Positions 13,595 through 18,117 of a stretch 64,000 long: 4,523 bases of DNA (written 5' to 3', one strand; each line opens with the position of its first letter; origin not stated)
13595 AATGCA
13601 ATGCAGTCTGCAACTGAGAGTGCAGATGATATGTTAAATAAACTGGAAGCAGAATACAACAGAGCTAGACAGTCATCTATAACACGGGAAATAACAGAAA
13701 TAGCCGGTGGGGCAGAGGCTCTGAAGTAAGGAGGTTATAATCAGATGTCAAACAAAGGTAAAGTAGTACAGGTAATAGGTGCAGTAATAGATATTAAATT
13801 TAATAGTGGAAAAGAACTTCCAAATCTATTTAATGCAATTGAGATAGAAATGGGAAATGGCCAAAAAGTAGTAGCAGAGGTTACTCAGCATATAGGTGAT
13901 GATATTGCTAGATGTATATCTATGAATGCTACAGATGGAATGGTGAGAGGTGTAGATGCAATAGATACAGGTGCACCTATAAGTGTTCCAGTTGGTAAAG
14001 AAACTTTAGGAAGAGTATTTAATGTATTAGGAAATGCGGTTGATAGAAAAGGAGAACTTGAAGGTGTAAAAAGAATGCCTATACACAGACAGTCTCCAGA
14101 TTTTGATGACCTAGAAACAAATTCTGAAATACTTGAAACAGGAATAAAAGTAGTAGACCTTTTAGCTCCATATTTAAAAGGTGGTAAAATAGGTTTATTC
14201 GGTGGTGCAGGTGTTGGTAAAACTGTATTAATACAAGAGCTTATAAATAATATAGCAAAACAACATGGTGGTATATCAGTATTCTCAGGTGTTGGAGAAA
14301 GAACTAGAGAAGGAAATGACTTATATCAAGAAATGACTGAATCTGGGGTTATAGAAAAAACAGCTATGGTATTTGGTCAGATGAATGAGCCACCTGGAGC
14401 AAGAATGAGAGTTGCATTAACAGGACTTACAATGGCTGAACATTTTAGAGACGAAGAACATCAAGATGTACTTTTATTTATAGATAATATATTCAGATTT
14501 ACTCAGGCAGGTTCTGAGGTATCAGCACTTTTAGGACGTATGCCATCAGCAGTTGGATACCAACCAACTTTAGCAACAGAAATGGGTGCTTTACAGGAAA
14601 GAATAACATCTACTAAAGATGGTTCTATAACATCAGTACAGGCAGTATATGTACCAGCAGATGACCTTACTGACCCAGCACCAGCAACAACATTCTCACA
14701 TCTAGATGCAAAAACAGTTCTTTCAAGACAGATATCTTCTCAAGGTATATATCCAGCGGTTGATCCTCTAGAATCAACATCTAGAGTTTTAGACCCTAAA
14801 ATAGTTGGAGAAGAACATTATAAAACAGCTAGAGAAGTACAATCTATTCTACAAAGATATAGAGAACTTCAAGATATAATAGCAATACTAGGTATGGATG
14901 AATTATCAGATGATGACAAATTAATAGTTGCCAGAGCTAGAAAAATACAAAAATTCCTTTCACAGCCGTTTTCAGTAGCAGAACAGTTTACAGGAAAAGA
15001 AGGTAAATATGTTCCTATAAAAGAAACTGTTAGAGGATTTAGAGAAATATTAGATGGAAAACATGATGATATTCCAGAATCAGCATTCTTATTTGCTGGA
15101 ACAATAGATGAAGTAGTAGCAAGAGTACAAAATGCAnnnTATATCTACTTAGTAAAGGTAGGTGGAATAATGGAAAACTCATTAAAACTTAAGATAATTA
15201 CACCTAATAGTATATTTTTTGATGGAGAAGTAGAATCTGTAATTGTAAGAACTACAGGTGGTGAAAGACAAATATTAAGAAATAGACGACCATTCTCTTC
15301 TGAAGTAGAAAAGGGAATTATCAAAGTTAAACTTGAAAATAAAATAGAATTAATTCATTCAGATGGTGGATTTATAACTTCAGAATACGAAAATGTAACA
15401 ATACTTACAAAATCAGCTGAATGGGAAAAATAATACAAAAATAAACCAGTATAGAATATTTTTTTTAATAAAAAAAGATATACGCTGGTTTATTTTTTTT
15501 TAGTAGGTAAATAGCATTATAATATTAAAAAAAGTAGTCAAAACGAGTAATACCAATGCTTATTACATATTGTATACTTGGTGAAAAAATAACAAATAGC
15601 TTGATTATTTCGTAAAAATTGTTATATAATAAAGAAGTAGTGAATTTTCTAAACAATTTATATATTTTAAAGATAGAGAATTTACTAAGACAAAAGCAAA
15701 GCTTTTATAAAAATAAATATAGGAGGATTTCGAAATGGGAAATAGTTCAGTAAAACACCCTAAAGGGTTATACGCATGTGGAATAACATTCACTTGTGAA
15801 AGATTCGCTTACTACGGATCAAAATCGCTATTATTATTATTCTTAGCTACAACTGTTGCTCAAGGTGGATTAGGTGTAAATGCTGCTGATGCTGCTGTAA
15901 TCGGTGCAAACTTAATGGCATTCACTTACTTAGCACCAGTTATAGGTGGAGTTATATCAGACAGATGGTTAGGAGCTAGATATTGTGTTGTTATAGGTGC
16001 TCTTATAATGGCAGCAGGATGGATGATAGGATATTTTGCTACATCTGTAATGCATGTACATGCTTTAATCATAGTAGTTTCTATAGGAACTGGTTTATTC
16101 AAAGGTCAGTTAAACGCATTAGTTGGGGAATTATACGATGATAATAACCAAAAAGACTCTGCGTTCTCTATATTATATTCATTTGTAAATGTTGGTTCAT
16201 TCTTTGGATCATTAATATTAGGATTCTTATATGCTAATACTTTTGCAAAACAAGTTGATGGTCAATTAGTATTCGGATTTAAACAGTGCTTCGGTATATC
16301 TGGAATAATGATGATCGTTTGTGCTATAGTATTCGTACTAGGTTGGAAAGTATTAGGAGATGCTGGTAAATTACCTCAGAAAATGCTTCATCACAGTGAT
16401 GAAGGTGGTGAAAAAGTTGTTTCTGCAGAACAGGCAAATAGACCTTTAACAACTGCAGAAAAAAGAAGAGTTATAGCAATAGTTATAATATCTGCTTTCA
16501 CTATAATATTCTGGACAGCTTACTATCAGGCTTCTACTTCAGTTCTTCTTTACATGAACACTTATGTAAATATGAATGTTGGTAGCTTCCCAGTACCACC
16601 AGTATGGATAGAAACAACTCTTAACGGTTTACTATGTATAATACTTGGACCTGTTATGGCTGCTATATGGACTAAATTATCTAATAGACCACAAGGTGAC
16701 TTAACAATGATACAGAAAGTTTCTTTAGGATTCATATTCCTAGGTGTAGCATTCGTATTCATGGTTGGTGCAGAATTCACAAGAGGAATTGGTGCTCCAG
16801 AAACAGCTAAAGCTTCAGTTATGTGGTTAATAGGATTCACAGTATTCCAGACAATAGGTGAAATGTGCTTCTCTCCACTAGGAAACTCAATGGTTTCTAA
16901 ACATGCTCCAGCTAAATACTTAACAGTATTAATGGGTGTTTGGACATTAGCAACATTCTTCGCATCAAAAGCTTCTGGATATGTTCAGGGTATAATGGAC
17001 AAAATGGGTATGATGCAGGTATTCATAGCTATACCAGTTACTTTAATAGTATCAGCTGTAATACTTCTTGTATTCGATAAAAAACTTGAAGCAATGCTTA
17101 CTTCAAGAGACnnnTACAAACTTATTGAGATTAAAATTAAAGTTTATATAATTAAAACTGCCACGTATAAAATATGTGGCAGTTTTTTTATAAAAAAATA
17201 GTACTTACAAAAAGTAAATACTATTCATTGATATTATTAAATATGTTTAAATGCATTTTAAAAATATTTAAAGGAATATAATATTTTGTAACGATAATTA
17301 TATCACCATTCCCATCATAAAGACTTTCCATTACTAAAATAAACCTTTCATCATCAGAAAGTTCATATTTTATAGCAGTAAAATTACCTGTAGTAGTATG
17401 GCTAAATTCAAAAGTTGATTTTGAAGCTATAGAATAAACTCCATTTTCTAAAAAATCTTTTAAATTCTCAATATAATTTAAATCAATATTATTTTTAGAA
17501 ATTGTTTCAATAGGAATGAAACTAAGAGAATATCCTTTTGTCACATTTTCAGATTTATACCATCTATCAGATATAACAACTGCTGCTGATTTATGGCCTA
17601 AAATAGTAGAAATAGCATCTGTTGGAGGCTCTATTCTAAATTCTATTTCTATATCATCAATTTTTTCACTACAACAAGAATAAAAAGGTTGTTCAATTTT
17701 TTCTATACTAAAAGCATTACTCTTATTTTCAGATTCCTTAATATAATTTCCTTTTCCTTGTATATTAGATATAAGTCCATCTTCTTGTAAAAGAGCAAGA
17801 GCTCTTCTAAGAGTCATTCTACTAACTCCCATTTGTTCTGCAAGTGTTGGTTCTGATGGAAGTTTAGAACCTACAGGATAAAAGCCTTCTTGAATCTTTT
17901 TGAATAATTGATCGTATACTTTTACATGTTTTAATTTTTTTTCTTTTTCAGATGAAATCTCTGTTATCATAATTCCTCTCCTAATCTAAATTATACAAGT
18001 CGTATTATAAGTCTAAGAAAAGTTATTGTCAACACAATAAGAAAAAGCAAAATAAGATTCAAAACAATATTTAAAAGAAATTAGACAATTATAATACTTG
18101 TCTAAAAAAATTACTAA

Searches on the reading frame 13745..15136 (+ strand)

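Call 53: search_protein_families(library=pfam, proteins=[window:13745-15136:+], max_evalue=0.00001)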
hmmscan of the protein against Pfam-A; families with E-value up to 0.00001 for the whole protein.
window:13745-15136:+ (464 aa): 3 families
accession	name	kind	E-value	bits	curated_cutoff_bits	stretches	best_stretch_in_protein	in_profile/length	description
PF00006.31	ATP-synt_ab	-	6e-76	255.2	29.5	1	133-346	1-213/213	ATP synthase alpha/beta family, nucleotide-binding domain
PF22919.1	ATP-synt_VA_C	-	1.8e-18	66.9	24.7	1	351-436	5-93/101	C-terminal domain of V and A type ATP synthase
PF02874.29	ATP-synt_ab_N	-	7.9e-15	55.6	20.9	1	7-76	1-69/69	ATP synthase alpha/beta family, beta-barrel domain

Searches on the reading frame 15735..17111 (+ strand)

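Call 53: search_protein_families(library=pfam, proteins=[window:15735-17111:+], max_evalue=0.00001)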
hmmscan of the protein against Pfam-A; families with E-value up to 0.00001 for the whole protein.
window:15735-17111:+ (459 aa): 2 families
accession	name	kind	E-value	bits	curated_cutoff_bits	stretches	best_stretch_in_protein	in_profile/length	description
PF00854.27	PTR2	-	1.2e-43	149.9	27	2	240-424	195-382/392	POT family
PF07690.21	MFS_1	-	2.6e-23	82.9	33.4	1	24-343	6-288/347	Major Facilitator Superfamily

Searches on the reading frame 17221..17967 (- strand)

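Call 53: search_protein_families(library=pfam, proteins=[window:17221-17967:-], max_evalue=0.00001)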
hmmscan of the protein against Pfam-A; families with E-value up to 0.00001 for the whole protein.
window:17221-17967:- (248 aa): 1 family
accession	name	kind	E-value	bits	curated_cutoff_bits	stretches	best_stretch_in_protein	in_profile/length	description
PF00392.27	GntR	-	9.3e-18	64.1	27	1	16-76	4-64/64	Bacterial regulatory proteins, gntR family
